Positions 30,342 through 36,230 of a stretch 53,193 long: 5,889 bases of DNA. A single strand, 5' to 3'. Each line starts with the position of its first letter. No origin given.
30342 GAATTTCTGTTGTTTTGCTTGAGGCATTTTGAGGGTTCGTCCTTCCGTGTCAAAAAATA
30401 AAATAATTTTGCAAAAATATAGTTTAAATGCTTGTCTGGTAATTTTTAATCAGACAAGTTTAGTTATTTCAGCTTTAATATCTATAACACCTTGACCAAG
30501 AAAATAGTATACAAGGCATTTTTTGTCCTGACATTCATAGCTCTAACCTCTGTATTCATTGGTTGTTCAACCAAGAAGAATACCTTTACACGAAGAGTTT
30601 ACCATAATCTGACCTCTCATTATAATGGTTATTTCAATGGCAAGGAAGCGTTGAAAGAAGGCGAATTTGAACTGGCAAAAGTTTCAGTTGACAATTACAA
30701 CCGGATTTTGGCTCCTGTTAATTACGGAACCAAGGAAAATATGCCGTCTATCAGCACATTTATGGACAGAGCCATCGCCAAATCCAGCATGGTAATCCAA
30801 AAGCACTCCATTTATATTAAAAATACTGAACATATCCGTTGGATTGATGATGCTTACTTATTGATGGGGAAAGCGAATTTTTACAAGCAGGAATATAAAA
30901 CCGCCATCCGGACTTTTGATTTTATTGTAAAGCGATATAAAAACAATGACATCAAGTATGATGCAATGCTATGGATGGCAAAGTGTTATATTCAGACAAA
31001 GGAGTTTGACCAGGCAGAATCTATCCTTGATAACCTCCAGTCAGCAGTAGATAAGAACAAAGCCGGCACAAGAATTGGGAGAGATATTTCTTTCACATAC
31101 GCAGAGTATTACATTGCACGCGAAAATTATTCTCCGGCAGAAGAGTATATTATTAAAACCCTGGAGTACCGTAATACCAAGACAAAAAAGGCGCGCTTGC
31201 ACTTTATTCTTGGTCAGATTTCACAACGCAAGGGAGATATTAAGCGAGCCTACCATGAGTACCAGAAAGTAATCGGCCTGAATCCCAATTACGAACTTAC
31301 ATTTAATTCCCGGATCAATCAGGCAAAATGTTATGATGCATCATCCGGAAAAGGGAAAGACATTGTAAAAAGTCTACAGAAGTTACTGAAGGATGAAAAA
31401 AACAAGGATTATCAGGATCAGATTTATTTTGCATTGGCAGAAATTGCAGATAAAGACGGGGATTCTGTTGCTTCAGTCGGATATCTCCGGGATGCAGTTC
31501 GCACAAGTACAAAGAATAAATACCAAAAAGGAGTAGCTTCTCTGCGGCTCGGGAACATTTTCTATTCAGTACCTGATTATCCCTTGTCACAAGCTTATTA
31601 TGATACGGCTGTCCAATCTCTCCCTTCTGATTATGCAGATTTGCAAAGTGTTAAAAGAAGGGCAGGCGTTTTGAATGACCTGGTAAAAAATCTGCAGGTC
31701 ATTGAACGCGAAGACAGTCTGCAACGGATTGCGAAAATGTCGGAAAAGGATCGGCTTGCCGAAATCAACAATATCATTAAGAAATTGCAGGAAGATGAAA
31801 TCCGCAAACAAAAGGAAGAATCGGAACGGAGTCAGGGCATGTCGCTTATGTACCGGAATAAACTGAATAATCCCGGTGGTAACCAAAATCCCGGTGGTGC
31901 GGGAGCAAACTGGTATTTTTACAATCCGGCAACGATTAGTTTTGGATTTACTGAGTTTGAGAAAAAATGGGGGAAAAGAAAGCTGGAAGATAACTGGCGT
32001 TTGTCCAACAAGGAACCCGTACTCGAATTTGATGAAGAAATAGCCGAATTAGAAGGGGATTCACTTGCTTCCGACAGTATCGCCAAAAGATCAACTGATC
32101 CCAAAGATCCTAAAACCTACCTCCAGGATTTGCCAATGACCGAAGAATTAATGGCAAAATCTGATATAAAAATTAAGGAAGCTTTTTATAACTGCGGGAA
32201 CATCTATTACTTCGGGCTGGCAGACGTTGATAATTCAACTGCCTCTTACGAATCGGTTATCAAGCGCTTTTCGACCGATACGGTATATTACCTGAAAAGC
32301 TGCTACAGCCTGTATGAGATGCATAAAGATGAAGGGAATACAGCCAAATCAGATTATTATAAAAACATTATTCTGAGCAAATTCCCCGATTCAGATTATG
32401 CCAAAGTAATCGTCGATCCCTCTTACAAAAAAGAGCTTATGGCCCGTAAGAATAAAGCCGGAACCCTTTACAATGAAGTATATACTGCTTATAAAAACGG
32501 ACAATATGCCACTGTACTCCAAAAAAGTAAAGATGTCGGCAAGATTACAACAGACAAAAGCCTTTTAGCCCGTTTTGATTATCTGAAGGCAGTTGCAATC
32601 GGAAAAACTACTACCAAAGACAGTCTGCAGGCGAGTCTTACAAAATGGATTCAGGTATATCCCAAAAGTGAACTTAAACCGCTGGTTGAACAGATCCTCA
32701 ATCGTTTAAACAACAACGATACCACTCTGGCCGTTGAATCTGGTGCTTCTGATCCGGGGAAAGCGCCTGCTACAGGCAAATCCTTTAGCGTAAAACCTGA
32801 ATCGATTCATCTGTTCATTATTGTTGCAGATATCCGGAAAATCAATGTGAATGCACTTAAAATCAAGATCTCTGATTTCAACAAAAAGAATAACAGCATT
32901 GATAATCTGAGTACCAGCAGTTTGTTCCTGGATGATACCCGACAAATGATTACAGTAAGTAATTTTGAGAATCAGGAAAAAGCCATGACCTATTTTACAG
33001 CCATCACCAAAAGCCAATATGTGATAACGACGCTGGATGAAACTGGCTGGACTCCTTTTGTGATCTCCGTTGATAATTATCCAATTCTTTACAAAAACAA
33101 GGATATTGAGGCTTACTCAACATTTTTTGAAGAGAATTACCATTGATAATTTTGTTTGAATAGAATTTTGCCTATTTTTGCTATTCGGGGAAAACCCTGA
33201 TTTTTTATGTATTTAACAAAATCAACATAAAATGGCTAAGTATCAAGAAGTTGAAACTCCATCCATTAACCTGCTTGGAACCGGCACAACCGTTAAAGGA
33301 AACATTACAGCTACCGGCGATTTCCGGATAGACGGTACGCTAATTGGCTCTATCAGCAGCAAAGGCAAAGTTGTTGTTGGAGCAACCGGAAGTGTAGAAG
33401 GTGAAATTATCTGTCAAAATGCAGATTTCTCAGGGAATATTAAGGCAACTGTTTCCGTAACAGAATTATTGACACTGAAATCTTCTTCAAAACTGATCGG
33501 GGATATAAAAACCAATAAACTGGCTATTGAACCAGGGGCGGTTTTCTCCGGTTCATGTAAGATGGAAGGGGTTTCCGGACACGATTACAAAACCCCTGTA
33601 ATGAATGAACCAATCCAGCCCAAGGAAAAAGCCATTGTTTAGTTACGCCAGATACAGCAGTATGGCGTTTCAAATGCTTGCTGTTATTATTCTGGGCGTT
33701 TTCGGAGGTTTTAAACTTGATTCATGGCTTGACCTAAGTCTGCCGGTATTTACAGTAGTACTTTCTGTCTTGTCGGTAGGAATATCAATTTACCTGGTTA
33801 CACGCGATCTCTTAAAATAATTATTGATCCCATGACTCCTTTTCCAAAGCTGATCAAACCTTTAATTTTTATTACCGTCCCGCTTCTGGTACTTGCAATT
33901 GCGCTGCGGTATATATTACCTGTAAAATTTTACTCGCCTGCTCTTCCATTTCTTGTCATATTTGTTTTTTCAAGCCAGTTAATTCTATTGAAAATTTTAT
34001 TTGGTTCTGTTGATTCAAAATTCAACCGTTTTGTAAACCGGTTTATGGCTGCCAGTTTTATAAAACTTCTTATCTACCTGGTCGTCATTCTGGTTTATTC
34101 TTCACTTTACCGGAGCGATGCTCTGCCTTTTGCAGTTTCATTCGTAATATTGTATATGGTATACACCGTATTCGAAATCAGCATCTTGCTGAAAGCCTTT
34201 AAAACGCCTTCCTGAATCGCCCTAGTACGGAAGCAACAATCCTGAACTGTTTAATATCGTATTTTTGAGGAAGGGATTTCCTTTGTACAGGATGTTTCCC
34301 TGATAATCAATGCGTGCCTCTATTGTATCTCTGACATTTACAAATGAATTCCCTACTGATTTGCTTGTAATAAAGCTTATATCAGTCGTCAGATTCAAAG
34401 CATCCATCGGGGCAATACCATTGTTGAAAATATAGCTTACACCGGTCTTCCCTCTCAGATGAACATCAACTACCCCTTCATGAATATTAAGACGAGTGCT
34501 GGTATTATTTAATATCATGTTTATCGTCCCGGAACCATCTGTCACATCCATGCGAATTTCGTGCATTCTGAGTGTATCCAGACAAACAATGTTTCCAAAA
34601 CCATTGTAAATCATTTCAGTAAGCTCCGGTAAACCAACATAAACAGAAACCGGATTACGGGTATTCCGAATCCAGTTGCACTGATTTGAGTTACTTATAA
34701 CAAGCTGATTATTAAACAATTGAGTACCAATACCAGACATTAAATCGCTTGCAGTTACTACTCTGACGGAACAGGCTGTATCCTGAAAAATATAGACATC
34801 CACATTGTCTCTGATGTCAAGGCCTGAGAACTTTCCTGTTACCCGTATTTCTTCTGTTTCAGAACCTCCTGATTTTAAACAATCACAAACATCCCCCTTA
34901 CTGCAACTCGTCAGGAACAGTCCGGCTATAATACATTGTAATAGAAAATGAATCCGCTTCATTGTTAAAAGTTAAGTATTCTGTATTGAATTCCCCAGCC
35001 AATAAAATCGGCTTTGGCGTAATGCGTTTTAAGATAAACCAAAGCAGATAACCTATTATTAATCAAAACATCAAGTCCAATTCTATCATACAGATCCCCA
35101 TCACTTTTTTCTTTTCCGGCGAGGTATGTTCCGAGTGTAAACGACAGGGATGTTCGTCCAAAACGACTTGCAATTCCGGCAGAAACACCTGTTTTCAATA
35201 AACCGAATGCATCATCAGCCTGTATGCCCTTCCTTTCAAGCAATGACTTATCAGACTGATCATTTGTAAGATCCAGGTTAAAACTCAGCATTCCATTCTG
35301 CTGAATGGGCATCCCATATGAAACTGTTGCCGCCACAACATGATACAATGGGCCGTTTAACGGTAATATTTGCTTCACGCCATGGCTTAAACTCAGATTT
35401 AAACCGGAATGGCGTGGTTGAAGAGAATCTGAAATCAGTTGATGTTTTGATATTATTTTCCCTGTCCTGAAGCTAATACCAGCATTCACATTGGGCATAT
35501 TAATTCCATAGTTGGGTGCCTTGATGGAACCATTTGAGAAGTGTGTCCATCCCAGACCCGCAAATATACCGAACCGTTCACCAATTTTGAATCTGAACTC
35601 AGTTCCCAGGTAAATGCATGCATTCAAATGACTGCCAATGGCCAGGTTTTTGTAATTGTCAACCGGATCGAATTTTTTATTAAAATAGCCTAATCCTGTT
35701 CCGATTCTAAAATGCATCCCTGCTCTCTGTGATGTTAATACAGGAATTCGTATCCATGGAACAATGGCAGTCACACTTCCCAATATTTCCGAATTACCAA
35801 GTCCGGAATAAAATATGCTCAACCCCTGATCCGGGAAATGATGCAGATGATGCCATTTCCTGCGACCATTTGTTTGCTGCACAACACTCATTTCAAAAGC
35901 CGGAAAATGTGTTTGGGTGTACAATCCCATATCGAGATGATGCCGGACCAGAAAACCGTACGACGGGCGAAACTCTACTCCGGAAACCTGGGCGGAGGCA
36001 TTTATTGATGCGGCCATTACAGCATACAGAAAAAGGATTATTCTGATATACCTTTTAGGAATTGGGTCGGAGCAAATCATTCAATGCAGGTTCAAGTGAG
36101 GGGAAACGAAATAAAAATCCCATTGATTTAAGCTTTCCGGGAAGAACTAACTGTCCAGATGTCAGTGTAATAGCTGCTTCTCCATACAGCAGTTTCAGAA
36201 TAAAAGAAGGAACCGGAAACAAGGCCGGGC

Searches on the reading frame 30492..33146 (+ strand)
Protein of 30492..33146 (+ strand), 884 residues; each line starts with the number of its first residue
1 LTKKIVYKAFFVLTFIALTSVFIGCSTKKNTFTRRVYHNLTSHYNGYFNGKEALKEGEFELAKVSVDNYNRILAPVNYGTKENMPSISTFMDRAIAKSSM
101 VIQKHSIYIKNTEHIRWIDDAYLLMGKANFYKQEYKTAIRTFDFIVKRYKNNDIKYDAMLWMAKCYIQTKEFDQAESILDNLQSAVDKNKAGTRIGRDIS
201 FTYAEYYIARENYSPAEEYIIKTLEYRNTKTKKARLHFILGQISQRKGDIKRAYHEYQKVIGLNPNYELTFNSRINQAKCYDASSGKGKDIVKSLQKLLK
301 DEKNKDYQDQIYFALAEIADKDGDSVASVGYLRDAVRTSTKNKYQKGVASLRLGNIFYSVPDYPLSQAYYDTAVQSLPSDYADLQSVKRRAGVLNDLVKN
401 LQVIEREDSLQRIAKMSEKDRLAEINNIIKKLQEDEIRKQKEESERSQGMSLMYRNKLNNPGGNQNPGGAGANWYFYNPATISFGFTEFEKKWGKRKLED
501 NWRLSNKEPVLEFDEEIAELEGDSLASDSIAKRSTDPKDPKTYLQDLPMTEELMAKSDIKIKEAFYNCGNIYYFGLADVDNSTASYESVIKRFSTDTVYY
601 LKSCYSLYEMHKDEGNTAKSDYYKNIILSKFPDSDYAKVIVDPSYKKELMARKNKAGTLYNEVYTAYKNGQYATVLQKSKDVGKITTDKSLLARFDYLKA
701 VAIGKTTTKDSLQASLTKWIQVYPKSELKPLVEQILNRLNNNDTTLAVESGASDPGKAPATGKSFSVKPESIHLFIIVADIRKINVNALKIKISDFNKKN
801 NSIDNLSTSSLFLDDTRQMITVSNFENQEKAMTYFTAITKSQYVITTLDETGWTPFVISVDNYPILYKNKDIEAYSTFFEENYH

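Call 68: search_protein_families(library=pfam, proteins=[window:30492-33146:+], max_evalue=0.00001)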
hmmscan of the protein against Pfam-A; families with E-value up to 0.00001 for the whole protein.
window:30492-33146:+ (884 aa): 7 families
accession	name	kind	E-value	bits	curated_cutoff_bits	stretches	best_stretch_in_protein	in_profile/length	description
PF13174.12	TPR_6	-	2.3e-09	37.7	26.3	0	157-183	1-27/33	Tetratricopeptide repeat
PF14559.12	TPR_19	-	7.4e-09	36.3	25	1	134-187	6-56/68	Tetratricopeptide repeat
PF07719.23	TPR_2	-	1e-07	31.9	27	0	234-267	1-34/34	Tetratricopeptide repeat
PF09976.15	TPR_21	-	1.6e-07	31.7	25.5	0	119-185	76-142/193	Tetratricopeptide repeat-like domain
PF13181.12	TPR_8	-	3.3e-06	27.2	25.7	0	234-267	1-34/34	Tetratricopeptide repeat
PF13432.12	TPR_16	-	5.4e-06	27.2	32.7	0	124-180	2-55/65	Tetratricopeptide repeat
PF13424.12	TPR_12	-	7.6e-06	26.5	30.1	0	159-225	6-73/77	Tetratricopeptide repeat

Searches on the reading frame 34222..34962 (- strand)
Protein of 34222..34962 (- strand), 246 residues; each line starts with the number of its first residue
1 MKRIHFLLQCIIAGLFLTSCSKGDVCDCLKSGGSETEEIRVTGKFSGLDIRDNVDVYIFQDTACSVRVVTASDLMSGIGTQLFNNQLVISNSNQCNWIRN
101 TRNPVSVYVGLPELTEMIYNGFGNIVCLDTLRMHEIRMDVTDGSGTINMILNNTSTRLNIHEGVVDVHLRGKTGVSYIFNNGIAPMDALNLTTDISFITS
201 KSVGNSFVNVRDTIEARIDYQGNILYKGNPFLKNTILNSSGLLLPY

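Call 68: search_protein_families(library=pfam, proteins=[window:34222-34962:-], max_evalue=0.00001)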
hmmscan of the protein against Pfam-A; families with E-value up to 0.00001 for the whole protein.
window:34222-34962:- (246 aa): 1 family
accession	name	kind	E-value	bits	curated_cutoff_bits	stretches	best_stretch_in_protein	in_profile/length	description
PF10988.14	DUF2807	-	1.7e-22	80.5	24.2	1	45-230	2-181/181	Putative auto-transporter adhesin, head GIN domain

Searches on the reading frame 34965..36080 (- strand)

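Call 68: search_protein_families(library=pfam, proteins=[window:34965-36080:-], max_evalue=0.00001)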
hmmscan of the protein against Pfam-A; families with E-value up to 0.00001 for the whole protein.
window:34965-36080:- (371 aa): 1 family
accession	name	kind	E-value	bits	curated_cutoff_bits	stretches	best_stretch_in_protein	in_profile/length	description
PF09411.16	PagL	-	2.3e-15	57.4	23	1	62-202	3-135/136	Lipid A 3-O-deacylase (PagL)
